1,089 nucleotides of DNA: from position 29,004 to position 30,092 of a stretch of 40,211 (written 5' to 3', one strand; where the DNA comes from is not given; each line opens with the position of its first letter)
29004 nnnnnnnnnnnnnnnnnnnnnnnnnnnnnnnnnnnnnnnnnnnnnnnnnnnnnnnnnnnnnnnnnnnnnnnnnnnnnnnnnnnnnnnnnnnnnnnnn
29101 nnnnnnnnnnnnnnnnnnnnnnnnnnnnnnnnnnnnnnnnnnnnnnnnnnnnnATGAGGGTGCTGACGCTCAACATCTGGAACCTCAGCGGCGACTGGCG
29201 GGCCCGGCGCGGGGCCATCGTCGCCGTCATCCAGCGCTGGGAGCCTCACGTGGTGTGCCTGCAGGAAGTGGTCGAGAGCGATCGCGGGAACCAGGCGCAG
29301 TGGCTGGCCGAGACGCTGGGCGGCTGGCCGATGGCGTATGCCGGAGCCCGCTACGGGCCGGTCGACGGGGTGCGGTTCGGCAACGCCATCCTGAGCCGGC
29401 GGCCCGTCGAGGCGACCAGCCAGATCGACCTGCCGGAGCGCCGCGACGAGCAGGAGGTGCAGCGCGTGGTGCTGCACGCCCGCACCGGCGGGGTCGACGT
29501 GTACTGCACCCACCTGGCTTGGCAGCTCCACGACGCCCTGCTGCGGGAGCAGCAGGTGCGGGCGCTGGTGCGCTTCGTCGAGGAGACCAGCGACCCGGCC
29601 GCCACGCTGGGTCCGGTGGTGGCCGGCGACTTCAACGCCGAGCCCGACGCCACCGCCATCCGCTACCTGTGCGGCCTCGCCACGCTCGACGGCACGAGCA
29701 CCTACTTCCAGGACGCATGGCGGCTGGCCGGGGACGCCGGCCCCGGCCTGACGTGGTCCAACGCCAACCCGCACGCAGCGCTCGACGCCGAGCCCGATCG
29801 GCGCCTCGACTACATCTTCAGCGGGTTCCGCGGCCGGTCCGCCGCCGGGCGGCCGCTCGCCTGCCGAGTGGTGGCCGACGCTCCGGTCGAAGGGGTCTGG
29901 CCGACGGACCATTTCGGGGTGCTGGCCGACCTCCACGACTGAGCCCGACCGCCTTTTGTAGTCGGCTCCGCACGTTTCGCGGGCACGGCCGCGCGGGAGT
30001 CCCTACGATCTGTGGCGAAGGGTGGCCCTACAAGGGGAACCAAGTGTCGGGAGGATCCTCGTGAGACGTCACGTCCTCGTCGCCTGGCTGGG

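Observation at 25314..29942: PhnY*/PhnZ-type oxidative C-P cleavage pair in an atypical five-gene module with an HxlR-SCP2 regulator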

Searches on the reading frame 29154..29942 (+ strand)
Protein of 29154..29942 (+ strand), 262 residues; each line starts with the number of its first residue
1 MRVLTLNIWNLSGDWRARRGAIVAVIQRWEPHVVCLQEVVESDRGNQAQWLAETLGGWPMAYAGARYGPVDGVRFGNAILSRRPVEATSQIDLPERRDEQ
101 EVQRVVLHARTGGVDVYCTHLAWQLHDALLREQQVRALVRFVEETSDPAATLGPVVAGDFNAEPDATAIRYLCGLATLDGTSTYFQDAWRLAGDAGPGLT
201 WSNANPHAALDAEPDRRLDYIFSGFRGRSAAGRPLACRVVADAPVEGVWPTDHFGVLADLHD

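Call 3: search_protein_families(library=pfam, proteins=[window:29154-29942:+], max_evalue=0.01)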
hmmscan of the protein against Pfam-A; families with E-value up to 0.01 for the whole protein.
window:29154-29942:+ (262 aa): 2 families
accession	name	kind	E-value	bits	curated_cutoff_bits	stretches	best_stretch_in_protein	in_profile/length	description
PF03372.29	Exo_endo_phos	-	9.3e-23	81.5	24.5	1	9-253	3-225/225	Endonuclease/Exonuclease/phosphatase family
PF23226.1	Exo_endo_phos_PGAP2IP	-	0.007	16.1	27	1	46-158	54-161/239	PGAP2IP, C-terminal nuclease-like domain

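Call 4: search_protein_families(library=ncbifam, proteins=[window:29154-29942:+], max_evalue=0.01)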
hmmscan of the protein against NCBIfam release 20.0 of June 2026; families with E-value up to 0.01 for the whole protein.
window:29154-29942:+ (262 aa): 2 families
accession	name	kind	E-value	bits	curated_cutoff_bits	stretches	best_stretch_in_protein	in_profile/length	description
TIGR00633.1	xth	equivalog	0.00027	20.5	99.05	1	8-164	5-154/255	exodeoxyribonuclease III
TIGR00195.1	exoDNase_III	equivalog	0.00032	20.4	182.55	1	8-166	5-153/254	exodeoxyribonuclease III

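Call 26: search_solved_structures(query=window:29154-29939:+, max_evalue=0.1, show_alignments=2)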
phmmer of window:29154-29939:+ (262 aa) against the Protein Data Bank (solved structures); distinct sequences matched with E-value up to 0.1: 0.

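Call 27: find_homologous_proteins(query=window:29154-29939:+)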
Query window:29154-29939:+ (262 aa): 1356 proteins with E <= 0.001 among 7449 candidates; the best 120 are listed.
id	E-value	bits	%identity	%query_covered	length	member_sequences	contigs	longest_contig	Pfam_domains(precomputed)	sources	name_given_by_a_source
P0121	1.5e-174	597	99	100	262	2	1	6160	PF03372.30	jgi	-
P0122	8.0e-174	595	99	100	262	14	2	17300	PF03372.30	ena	-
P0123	2.0e-161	554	92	100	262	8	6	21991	PF03372.30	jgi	jgi:endonuclease/exonuclease/phosphatase family metal-dependent hydrolase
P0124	6.3e-159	546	91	100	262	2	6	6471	PF03372.30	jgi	jgi:endonuclease/exonuclease/phosphatase family metal-dependent hydrolase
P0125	1.7e-153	528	89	100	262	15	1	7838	PF03372.30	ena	-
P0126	9.2e-151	519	86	100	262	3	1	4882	PF03372.30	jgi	jgi:endonuclease/exonuclease/phosphatase family metal-dependent hydrolase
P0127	2.5e-143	495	82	100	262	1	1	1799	PF03372.30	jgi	jgi:endonuclease/exonuclease/phosphatase family metal-dependent hydrolase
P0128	2.6e-133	462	76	100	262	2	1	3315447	PF03372.30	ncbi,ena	-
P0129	1.6e-131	456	77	99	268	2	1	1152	PF03372.30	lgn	-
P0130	1.1e-129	450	74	99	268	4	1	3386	PF03372.30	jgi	jgi:endonuclease/exonuclease/phosphatase family metal-dependent hydrolase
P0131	6.5e-129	448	76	99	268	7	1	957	PF03372.30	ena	-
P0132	9.6e-129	447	76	100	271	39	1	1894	PF03372.30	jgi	jgi:endonuclease/exonuclease/phosphatase family metal-dependent hydrolase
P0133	9.8e-128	444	75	99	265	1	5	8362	PF03372.30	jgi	jgi:endonuclease/exonuclease/phosphatase family metal-dependent hydrolase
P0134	1.8e-127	443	75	99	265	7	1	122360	PF03372.30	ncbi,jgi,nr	ncbi:MAG TPA: endonuclease/exonuclease/phosphatase family protein [Acidimicrobiales bacterium]|nr:en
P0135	8.9e-127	441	75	100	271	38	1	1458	PF03372.30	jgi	jgi:endonuclease/exonuclease/phosphatase family metal-dependent hydrolase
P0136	9.9e-127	440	73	100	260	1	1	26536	PF03372.30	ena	-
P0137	3.7e-126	438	74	99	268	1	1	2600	PF03372.30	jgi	-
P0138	8.4e-125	434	73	99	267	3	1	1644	PF03372.30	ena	-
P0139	9.2e-125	434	73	100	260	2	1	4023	PF03372.30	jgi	jgi:endonuclease/exonuclease/phosphatase family metal-dependent hydrolase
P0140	9.8e-125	434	75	100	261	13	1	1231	PF03372.30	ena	-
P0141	1.7e-124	433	71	100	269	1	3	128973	PF03372.30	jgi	jgi:endonuclease/exonuclease/phosphatase family metal-dependent hydrolase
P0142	2.0e-124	433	73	100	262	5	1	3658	PF03372.30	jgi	jgi:endonuclease/exonuclease/phosphatase family metal-dependent hydrolase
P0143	2.7e-124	432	73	100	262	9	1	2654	PF03372.30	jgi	jgi:endonuclease/exonuclease/phosphatase family metal-dependent hydrolase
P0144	2.8e-124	432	73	99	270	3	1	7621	PF03372.30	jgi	jgi:endonuclease/exonuclease/phosphatase family metal-dependent hydrolase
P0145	3.5e-123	429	73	99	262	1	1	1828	PF03372.30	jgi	jgi:endonuclease/exonuclease/phosphatase family metal-dependent hydrolase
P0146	5.8e-123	428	72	99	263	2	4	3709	PF03372.30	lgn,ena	-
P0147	6.7e-123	428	73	100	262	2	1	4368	PF03372.30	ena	-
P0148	1.3e-122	427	71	100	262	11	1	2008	PF03372.30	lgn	-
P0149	2.2e-122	426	73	100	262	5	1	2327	PF03372.30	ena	-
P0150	3.8e-122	425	74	100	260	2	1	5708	PF03372.30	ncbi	ncbi:MAG TPA: endonuclease/exonuclease/phosphatase family protein [Acidimicrobiales bacterium]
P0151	6.7e-122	425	72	100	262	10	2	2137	PF03372.30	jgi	jgi:endonuclease/exonuclease/phosphatase family metal-dependent hydrolase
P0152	8.8e-122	424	71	99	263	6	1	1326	PF03372.30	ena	-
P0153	9.0e-122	424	73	99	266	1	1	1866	PF03372.30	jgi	jgi:endonuclease/exonuclease/phosphatase family metal-dependent hydrolase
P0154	1.8e-121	423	72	100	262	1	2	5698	PF03372.30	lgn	-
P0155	2.2e-121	423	71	100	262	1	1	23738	PF03372.30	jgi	jgi:endonuclease/exonuclease/phosphatase family metal-dependent hydrolase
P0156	3.2e-121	422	72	100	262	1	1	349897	PF03372.30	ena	-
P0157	3.5e-121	422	72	100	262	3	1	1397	PF03372.30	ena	-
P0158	3.6e-121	422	71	100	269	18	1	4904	PF03372.30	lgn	-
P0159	4.6e-121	422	71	100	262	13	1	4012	PF03372.30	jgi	-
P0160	4.8e-121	422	73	100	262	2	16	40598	PF03372.30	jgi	jgi:endonuclease/exonuclease/phosphatase family metal-dependent hydrolase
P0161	7.2e-121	421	71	100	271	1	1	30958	PF03372.30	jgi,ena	-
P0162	1.2e-120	420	71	100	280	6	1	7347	PF03372.30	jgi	jgi:endonuclease/exonuclease/phosphatase family metal-dependent hydrolase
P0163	1.4e-120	420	71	100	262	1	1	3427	PF03372.30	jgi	jgi:endonuclease/exonuclease/phosphatase family metal-dependent hydrolase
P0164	1.8e-120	420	71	100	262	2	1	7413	PF03372.30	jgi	-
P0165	1.9e-120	420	73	100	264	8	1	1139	PF03372.30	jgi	jgi:endonuclease/exonuclease/phosphatase family metal-dependent hydrolase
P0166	2.1e-120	420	70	99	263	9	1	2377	PF03372.30,PF23226.2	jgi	jgi:endonuclease/exonuclease/phosphatase family metal-dependent hydrolase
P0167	2.8e-120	419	70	100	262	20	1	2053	PF03372.30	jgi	jgi:endonuclease/exonuclease/phosphatase family metal-dependent hydrolase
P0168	3.0e-120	419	71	100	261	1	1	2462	PF03372.30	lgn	-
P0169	3.6e-120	419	70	100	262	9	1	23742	PF03372.30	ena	-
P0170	5.4e-120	418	70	100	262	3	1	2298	PF03372.30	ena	-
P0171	6.7e-120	418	70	100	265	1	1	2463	PF03372.30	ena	-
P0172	8.4e-120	418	69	100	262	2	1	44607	PF03372.30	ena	-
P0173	9.4e-120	417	70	99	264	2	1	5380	PF03372.30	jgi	jgi:endonuclease/exonuclease/phosphatase family metal-dependent hydrolase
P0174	9.5e-120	417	70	100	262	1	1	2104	PF03372.30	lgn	-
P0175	9.8e-120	417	71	100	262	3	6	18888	PF03372.30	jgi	jgi:endonuclease/exonuclease/phosphatase family metal-dependent hydrolase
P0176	1.2e-119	417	70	99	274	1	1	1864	PF03372.30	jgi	jgi:endonuclease/exonuclease/phosphatase family metal-dependent hydrolase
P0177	1.4e-119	417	70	100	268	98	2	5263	PF03372.30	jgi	jgi:endonuclease/exonuclease/phosphatase family metal-dependent hydrolase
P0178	2.0e-119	416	72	99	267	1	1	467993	PF03372.30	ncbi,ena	-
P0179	2.0e-119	416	71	100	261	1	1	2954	PF03372.30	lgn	-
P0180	2.2e-119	416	70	99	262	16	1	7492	PF03372.30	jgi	jgi:endonuclease/exonuclease/phosphatase family metal-dependent hydrolase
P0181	2.4e-119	416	72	100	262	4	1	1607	PF03372.30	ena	-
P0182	2.6e-119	416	70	100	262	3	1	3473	PF03372.30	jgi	jgi:endonuclease/exonuclease/phosphatase family metal-dependent hydrolase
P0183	2.9e-119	416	71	100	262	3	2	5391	PF03372.30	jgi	jgi:endonuclease/exonuclease/phosphatase family metal-dependent hydrolase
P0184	3.1e-119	416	69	100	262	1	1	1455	PF03372.30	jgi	jgi:endonuclease/exonuclease/phosphatase family metal-dependent hydrolase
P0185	3.7e-119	416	71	100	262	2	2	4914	PF03372.30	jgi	jgi:endonuclease/exonuclease/phosphatase family metal-dependent hydrolase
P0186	4.6e-119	415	69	100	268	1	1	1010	PF03372.30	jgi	jgi:endonuclease/exonuclease/phosphatase family metal-dependent hydrolase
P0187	5.4e-119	415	70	99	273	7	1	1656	PF03372.30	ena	-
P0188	9.0e-119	414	70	100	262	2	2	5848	PF03372.30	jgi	jgi:endonuclease/exonuclease/phosphatase family metal-dependent hydrolase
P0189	1.2e-118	414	69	100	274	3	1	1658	PF03372.30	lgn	-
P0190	2.3e-118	413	69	100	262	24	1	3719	PF03372.30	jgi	jgi:endonuclease/exonuclease/phosphatase family metal-dependent hydrolase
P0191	2.3e-118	413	70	100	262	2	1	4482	PF03372.30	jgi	jgi:endonuclease/exonuclease/phosphatase family metal-dependent hydrolase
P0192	2.6e-118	413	70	99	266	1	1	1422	PF03372.30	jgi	jgi:endonuclease/exonuclease/phosphatase family metal-dependent hydrolase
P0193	2.7e-118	413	70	100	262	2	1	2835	PF03372.30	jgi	jgi:endonuclease/exonuclease/phosphatase family metal-dependent hydrolase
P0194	4.0e-118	412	73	99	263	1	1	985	PF03372.30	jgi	jgi:endonuclease/exonuclease/phosphatase family metal-dependent hydrolase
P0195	4.2e-118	412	69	100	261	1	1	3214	PF03372.30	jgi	jgi:endonuclease/exonuclease/phosphatase family metal-dependent hydrolase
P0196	5.5e-118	412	69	100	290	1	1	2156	PF03372.30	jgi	jgi:endonuclease/exonuclease/phosphatase family metal-dependent hydrolase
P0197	5.7e-118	412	71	100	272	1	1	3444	PF03372.30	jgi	jgi:endonuclease/exonuclease/phosphatase family metal-dependent hydrolase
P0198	6.0e-118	412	69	100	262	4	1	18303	PF03372.30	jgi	jgi:endonuclease/exonuclease/phosphatase family metal-dependent hydrolase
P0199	6.4e-118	411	69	100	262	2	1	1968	PF03372.30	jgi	jgi:endonuclease/exonuclease/phosphatase family metal-dependent hydrolase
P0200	7.7e-118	411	70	100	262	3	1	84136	PF03372.30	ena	-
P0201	1.9e-117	410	71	99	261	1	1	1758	PF03372.30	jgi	-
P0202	2.1e-117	410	70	99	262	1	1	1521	PF03372.30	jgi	jgi:endonuclease/exonuclease/phosphatase family metal-dependent hydrolase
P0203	2.2e-117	410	71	99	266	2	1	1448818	PF03372.30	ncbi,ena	-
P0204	2.3e-117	410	68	100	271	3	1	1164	PF03372.30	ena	-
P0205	2.5e-117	410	68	100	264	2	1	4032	PF03372.30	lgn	-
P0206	2.8e-117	409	71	100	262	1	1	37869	PF03372.30,PF23226.2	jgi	jgi:endonuclease/exonuclease/phosphatase family metal-dependent hydrolase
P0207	3.5e-117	409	69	99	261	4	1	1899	PF03372.30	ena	-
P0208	4.6e-117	409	71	99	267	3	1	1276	PF03372.30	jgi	jgi:endonuclease/exonuclease/phosphatase family metal-dependent hydrolase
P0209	4.8e-117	409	69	99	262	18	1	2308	PF03372.30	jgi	jgi:endonuclease/exonuclease/phosphatase family metal-dependent hydrolase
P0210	5.6e-117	408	69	100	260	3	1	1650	PF03372.30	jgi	jgi:endonuclease/exonuclease/phosphatase family metal-dependent hydrolase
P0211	7.3e-117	408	67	100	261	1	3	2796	PF03372.30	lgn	-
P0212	8.7e-117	408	69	100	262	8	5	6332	PF03372.30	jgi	jgi:endonuclease/exonuclease/phosphatase family metal-dependent hydrolase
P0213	9.7e-117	408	68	100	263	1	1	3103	PF03372.30,PF23226.2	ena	-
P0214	1.3e-116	407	71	100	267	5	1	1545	PF03372.30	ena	-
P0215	1.3e-116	407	69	100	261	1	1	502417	PF03372.30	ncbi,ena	-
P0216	1.9e-116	407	69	100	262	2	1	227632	PF03372.30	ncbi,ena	-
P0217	2.1e-116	406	69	100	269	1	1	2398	PF03372.30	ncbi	-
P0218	2.6e-116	406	68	100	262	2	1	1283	PF03372.30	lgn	-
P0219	2.9e-116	406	68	99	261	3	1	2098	PF03372.30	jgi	jgi:endonuclease/exonuclease/phosphatase family metal-dependent hydrolase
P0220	2.9e-116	406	68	100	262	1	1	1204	PF03372.30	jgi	jgi:endonuclease/exonuclease/phosphatase family metal-dependent hydrolase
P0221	6.5e-116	405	68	99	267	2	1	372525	PF03372.30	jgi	-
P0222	7.4e-116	405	70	99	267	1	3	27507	PF03372.30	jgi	jgi:endonuclease/exonuclease/phosphatase family metal-dependent hydrolase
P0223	7.7e-116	405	69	100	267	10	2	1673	PF03372.30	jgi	jgi:endonuclease/exonuclease/phosphatase family metal-dependent hydrolase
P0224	7.9e-116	405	69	99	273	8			PF03372.30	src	-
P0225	1.0e-115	404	68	99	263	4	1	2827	PF03372.30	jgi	jgi:endonuclease/exonuclease/phosphatase family metal-dependent hydrolase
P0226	1.3e-115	404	67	100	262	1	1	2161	PF03372.30,PF23226.2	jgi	jgi:endonuclease/exonuclease/phosphatase family metal-dependent hydrolase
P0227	1.5e-115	404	68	99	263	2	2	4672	PF03372.30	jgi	jgi:endonuclease/exonuclease/phosphatase family metal-dependent hydrolase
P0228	4.1e-115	402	70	100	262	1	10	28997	PF03372.30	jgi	jgi:endonuclease/exonuclease/phosphatase family metal-dependent hydrolase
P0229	7.2e-115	401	69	100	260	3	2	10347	PF03372.30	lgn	-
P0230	1.1e-114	401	68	99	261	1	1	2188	PF03372.30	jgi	jgi:endonuclease/exonuclease/phosphatase family metal-dependent hydrolase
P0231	1.1e-114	401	69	100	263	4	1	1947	PF03372.30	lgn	-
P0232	1.6e-114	400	68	99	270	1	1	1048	PF03372.30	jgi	jgi:endonuclease/exonuclease/phosphatase family metal-dependent hydrolase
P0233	1.8e-114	400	68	99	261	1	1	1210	PF03372.30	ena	-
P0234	3.5e-114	399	66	99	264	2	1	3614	PF03372.30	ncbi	ncbi:MAG: endonuclease/exonuclease/phosphatase family protein [Acidimicrobiales bacterium]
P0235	4.1e-114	399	68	99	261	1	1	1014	PF03372.30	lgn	-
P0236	4.6e-114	399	69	100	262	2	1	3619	PF03372.30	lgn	-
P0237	7.3e-114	398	70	99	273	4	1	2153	PF03372.30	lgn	-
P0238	8.8e-114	398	69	100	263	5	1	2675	PF03372.30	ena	-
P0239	3.3e-113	396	68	100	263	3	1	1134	PF03372.30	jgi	jgi:endonuclease/exonuclease/phosphatase family metal-dependent hydrolase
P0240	3.6e-113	396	68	99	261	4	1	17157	PF03372.30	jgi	jgi:endonuclease/exonuclease/phosphatase family metal-dependent hydrolase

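Call 45: predict_structure(alignment_id=A2)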
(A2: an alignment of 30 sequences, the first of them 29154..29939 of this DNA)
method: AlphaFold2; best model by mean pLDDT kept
length: 262 residues; sequences in the alignment: 30
mean_pLDDT: 89.5   pTM: 0.91
mean pLDDT of the five models: 89.5, 87.3, 84.3, 82.5, 76.9
residues with pLDDT >= 90: 171; 70-90: 76; 50-70: 15; < 50: 0
segments of 3 or more residues with pLDDT < 50: none
pLDDT, mean of each block of 10 residues (from residue 1): 90 79 96 96 93 97 90 94 97 85 93 95 79 96 93 91 91 95 92 71 82 75 85 92 91 91 87
secondary structure, 60 per line:
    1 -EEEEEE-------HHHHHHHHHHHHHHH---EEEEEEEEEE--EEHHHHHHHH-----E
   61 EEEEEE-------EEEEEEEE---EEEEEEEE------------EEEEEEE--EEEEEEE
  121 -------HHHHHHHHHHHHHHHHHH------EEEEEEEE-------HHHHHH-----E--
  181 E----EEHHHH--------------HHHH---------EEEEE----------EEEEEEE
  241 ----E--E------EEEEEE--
elements in order: E2-7 H15-29 E33-42 H47-54 E60-66 E74-81 E85-92 E105-111 E114-120 H128-145 E152-159 H167-172 H188-191 H206-209 E219-223 E234-240 E255-260

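Call 47: fold_search(model_id=the predicted structure, library=pdb)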
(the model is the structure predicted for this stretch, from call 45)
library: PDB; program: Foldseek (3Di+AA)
matches with E <= 10: 892; with E <= 0.001: 243
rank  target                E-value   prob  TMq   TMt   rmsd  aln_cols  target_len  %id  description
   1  4gyz_H                4.3e-16  1.00  0.73  0.77   3.9       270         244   22  Mus Musculus Tdp2 Bound to dAMP and Mg2+ (released 2012-10-31)
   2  4gyz_A                7.9e-16  1.00  0.72  0.76   4.1       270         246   23  Mus Musculus Tdp2 Bound to dAMP and Mg2+ (released 2012-10-31)
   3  4gz1_B                1.0e-15  1.00  0.71  0.74   4.2       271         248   24  Mus Musculus Tdp2 reaction product (5'-phosphorylated DNA)-Mg2+ complex at 1.5 Angstroms resolution (released 2012-10-31)
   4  5inm_A                1.6e-15  1.00  0.71  0.75   4.1       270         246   23  Mouse Tdp2 protein, apo state with variable DNA-binding grasp conformations (released 2016-04-27)
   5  4gyz_E                1.7e-15  1.00  0.70  0.73   4.3       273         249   22  Mus Musculus Tdp2 Bound to dAMP and Mg2+ (released 2012-10-31)
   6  5ino_A                2.1e-15  1.00  0.70  0.72   4.3       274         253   22  Human Tdp2 reaction product (5'-phosphorylated DNA)-Mg2+ complex (released 2016-04-27)
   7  5inn_A                2.4e-15  1.00  0.71  0.77   4.1       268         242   22  Mouse Tdp2 D358N protein, apo state with increased disorder amongst variable DNA-binding grasp conformations (released 2016-04-27)
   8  4gz2_B                2.6e-15  1.00  0.71  0.75   4.2       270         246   24  Mus Musculus Tdp2 excluded ssDNA complex (released 2012-10-31)
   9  4gyz_I                2.9e-15  1.00  0.72  0.76   4.2       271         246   22  Mus Musculus Tdp2 Bound to dAMP and Mg2+ (released 2012-10-31)
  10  5j3s                  3.1e-15  1.00  0.70  0.76   4.0       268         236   20  Crystal structure of the catalytic domain of human tyrosyl DNA phosphodiesterase 2 in complex with a small molecule inhi (released 2016-05-04)
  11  4gyz_F                3.1e-15  1.00  0.72  0.77   4.0       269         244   23  Mus Musculus Tdp2 Bound to dAMP and Mg2+ (released 2012-10-31)
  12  5inm_B                4.7e-15  1.00  0.63  0.69   4.6       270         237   22  Mouse Tdp2 protein, apo state with variable DNA-binding grasp conformations (released 2016-04-27)
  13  4gyz_D                5.0e-15  1.00  0.70  0.76   3.9       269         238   24  Mus Musculus Tdp2 Bound to dAMP and Mg2+ (released 2012-10-31)
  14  4ruw                  5.0e-15  1.00  0.71  0.50   4.6       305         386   25  The crystal structure of endonuclease/exonuclease/phosphatase from Beutenbergia cavernae DSM 12333 (released 2014-12-24)
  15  5inm_C                5.7e-15  1.00  0.68  0.76   4.0       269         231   22  Mouse Tdp2 protein, apo state with variable DNA-binding grasp conformations (released 2016-04-27)
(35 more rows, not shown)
